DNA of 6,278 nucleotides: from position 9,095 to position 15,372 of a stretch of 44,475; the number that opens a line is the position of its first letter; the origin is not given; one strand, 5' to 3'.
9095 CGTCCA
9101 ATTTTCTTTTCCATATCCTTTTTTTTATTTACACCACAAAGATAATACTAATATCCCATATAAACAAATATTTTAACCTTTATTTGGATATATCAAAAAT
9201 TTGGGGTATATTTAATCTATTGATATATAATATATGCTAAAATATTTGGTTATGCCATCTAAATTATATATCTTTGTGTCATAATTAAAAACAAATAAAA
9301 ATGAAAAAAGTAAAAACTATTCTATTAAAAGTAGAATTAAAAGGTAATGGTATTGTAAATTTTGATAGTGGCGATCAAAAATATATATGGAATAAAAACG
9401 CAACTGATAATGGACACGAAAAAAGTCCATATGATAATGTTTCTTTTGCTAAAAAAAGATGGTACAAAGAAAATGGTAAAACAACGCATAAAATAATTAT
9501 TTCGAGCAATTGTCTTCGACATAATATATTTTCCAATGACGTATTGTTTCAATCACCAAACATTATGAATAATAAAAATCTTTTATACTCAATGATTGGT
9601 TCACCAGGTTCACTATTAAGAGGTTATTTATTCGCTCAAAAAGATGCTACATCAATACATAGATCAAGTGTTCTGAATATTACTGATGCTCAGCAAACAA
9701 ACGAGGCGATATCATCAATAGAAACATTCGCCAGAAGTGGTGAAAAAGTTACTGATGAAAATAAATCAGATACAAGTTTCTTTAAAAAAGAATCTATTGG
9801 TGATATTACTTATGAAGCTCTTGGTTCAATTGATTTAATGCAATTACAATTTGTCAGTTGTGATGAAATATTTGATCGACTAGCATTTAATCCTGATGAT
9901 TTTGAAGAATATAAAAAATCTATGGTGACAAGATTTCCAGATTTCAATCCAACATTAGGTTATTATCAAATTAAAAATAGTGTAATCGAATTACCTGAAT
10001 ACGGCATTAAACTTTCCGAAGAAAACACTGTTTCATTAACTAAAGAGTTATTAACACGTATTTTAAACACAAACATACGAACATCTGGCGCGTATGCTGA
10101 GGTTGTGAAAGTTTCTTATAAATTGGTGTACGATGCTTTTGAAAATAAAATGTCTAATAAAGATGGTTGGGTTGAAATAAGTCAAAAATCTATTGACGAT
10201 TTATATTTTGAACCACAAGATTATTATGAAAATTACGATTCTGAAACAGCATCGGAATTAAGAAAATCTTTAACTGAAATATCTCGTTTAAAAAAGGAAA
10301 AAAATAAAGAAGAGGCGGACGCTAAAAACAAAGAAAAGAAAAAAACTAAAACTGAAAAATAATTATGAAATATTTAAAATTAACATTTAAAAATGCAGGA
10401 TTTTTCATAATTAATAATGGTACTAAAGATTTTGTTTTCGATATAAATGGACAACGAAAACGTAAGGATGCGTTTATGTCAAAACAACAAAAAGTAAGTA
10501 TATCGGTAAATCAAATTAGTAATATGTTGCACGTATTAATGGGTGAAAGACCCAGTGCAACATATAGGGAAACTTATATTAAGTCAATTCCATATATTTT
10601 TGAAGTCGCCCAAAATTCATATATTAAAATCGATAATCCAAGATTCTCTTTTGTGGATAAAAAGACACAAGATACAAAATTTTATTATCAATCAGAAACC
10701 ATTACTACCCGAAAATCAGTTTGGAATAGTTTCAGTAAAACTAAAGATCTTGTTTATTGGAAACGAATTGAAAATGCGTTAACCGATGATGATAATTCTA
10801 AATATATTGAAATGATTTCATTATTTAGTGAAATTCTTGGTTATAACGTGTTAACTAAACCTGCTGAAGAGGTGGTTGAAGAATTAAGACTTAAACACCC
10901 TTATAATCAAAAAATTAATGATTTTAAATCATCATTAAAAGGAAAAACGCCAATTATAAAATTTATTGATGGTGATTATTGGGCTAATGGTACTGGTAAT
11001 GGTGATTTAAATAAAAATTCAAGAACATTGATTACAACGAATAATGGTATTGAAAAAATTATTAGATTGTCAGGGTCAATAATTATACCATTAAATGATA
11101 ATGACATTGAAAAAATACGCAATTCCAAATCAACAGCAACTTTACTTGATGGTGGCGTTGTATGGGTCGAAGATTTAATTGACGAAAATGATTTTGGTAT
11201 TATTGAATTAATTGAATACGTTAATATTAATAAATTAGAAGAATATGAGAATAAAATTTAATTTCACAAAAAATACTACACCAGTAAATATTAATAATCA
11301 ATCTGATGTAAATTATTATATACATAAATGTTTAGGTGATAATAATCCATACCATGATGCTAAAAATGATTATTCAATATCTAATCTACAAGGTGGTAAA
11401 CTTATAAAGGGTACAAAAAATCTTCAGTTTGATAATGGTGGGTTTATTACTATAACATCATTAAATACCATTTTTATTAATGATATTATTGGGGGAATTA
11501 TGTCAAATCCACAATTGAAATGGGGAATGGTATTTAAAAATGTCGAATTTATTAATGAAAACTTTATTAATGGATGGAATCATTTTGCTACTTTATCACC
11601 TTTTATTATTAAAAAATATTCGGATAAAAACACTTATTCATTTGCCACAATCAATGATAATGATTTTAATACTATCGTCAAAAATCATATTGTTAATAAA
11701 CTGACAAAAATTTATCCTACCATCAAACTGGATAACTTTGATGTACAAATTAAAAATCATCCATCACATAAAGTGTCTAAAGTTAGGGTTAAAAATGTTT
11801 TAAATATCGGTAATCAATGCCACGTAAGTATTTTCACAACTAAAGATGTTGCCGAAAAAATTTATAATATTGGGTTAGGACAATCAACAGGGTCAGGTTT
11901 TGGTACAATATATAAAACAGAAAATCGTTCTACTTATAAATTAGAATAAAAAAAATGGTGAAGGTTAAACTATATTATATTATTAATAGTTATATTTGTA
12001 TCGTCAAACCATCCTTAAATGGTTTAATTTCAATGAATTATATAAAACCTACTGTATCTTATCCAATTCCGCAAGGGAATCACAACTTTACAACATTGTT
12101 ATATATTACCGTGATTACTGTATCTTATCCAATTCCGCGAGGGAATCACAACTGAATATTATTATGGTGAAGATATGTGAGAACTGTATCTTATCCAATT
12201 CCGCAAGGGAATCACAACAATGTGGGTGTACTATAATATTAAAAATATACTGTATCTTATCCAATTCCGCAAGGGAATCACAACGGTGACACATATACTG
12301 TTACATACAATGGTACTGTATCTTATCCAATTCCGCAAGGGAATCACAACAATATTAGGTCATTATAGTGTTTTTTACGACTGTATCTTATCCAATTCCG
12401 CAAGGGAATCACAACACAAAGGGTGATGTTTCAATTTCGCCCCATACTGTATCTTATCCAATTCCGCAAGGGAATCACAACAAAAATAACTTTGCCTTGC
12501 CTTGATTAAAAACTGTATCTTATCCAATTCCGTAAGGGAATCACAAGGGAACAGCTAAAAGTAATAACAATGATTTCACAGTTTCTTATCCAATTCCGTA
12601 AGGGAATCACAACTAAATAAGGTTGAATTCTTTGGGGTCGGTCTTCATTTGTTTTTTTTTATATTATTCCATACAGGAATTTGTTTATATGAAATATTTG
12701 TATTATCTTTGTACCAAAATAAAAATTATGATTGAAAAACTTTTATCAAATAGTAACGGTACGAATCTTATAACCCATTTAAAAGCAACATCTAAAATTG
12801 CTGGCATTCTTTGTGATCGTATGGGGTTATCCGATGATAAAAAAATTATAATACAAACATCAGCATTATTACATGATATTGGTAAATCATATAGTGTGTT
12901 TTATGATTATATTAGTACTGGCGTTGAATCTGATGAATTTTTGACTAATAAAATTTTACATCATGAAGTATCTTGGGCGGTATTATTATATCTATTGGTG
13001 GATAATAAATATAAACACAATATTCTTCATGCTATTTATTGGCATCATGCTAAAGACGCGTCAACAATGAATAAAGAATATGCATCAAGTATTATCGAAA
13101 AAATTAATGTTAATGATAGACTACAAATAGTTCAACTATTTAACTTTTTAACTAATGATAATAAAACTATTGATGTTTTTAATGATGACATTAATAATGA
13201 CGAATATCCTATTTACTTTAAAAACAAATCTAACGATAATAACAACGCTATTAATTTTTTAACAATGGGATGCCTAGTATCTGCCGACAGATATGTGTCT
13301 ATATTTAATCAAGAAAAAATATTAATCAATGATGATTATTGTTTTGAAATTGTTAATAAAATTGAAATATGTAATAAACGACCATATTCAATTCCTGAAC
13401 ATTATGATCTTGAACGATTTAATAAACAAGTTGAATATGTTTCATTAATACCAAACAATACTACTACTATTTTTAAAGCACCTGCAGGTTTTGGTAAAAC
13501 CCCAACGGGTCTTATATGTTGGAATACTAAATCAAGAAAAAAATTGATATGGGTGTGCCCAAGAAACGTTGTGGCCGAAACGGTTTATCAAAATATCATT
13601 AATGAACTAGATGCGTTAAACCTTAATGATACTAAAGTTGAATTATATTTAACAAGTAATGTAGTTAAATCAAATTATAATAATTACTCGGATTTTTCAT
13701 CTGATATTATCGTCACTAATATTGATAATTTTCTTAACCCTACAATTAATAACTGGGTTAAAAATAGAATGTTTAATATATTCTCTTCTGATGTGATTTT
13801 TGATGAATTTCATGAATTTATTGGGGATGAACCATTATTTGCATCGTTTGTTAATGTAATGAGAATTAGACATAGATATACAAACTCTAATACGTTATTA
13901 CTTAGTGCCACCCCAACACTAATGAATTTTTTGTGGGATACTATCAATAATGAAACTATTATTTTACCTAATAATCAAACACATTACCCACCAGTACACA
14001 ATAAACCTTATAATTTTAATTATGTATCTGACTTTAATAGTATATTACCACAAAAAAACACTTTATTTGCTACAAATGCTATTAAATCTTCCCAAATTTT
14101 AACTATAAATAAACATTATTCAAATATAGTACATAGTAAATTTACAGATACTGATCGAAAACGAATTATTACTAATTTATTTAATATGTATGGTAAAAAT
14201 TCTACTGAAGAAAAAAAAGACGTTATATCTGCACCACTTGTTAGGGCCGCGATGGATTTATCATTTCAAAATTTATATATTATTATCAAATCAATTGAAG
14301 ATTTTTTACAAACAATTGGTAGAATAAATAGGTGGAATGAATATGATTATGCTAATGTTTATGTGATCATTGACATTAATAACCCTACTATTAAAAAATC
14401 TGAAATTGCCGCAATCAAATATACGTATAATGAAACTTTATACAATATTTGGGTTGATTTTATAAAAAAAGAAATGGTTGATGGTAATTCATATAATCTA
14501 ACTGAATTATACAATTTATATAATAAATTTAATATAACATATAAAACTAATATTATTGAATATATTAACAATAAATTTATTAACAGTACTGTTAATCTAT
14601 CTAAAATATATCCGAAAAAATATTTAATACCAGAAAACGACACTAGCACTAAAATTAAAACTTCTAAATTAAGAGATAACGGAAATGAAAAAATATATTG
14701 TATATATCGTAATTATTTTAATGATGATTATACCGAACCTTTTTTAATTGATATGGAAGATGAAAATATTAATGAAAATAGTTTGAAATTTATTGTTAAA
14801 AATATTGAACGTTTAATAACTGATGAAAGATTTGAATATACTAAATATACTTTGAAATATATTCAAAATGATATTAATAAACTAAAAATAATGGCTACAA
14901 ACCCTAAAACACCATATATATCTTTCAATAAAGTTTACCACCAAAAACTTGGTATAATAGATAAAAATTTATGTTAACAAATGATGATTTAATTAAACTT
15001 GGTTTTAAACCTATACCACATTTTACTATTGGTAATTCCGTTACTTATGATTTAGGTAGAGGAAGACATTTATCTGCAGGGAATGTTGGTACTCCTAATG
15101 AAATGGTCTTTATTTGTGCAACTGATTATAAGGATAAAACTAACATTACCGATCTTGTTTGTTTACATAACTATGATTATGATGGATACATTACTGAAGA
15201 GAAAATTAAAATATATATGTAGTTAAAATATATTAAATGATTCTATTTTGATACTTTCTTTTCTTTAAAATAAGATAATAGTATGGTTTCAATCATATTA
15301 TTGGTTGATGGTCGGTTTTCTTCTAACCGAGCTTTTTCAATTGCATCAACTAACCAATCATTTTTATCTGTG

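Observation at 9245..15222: Compact CRISPR-Cas locus with no adaptation module and no recognisable large or small subunit, carried on a phage-like element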

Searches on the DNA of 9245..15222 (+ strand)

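Call 12: search_dna_similar(query=window:9245-15222:+, collection=phages, mode=distant)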
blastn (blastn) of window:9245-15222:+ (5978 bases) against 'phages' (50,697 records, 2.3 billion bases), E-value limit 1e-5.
Records with a match: 1; places in all: 1; records where one place covers at least 80% of the query: 0.
Best place of each record, by identity: 60-80% 1.
By first word of the organism name: uncultured 1.
By host as written in the record: - 1.
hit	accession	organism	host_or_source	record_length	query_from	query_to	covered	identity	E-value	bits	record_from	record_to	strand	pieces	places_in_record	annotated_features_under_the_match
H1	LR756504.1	uncultured phage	metagenomic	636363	5735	5964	4%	72.2%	6e-26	127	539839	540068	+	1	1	record has no annotation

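Call 37: search_dna_similar(query=window:12040-12625:+, collection=phages, mode=distant, max_evalue=10, max_rows=30)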
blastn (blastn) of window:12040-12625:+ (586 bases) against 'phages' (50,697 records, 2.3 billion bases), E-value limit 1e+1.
Records with a match: 22; places in all: 22; records where one place covers at least 80% of the query: 0.
Best place of each record, by identity: 95-99% 9; 90-95% 8; 80-90% 3; 60-80% 2.
By first word of the organism name: Campylobacter 11; Escherichia 2; Pseudomonas 2; Lactobacillus 2; Staphylococcus 2; Roseobacter 1; Klebsiella 1; Streptococcus 1.
By host as written in the record: Campylobacter jejuni 5; Escherichia sp. 2; Campylobacter sp. 2; - 2; Pseudomonas putida var. Manila 2; Lactobacillus plantarum 2; Staphylococcus aureus 2; Rhodobacteraceae bacterium FZCC0023 1; and 4 more.
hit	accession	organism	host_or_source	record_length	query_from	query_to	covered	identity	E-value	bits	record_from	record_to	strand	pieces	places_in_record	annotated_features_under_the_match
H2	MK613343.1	Roseobacter phage CRP-1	Rhodobacteraceae bacterium FZCC0023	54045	143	438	12%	83.1%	7e+0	77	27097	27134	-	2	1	hypothetical protein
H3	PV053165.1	Escherichia phage PBM-3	Escherichia sp.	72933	218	261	8%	79.5%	7e+0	37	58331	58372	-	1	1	FAD-dependent thymidylate synthase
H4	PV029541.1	Escherichia phage PBM-2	Escherichia sp.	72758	218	261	8%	79.5%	7e+0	37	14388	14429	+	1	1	FAD-dependent thymidylate synthase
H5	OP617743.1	Klebsiella phage KP13-26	Klebsiella pneumoniae KP13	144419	248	280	6%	84.8%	7e+0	38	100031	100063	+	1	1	hypothetical protein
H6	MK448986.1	Streptococcus phage Javan570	Streptococcus suis GD-0063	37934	504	533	5%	86.7%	7e+0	37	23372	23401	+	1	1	hypothetical protein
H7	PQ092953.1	Campylobacter phage CC_R7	Campylobacter coli 99-2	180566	513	537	4%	96.0%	6e-1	42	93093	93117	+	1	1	hypothetical protein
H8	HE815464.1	Campylobacter phage CP21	Campylobacter sp.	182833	513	537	4%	96.0%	6e-1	42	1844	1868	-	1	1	CP21_003: hypothetical protein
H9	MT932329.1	Campylobacter phage F379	Campylobacter jejuni RM1221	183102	513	537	4%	96.0%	6e-1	42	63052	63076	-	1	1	hypothetical protein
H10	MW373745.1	Campylobacter phage CJLB-13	Campylobacter jejuni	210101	513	537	4%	96.0%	6e-1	42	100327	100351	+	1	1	record has no annotation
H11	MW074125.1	Campylobacter phage CJLB-12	Campylobacter jejuni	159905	513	537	4%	96.0%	6e-1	42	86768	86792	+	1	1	hypothetical protein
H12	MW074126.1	Campylobacter phage CJLB-14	Campylobacter jejuni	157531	513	537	4%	96.0%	6e-1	42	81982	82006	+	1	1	hypothetical protein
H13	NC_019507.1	Campylobacter phage CP21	Campylobacter sp.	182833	513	537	4%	96.0%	6e-1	42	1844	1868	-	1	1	CP21_003: hypothetical protein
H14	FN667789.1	Campylobacter phage CPt10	-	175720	513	537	4%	92.0%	7e+0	37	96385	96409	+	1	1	hypothetical phage protein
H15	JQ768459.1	Pseudomonas phage Lu11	Pseudomonas putida var. Manila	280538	440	464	4%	92.0%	7e+0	37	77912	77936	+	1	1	hypothetical protein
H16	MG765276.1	Lactobacillus phage Nyseid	Lactobacillus plantarum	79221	43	67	4%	92.0%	7e+0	37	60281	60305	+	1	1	tail length tape-measure protein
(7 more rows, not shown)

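Call 102: get_annotated_region(hit=H1, flank=10000)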
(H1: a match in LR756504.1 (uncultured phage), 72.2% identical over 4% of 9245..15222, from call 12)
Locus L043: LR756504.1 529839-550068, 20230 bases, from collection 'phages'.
description: uncultured phage genome assembly, chromosome: 1.
organism: uncultured phage (NCBI taxid 278008)
taxonomy: Viruses; environmental samples
host: -; source: metagenomic; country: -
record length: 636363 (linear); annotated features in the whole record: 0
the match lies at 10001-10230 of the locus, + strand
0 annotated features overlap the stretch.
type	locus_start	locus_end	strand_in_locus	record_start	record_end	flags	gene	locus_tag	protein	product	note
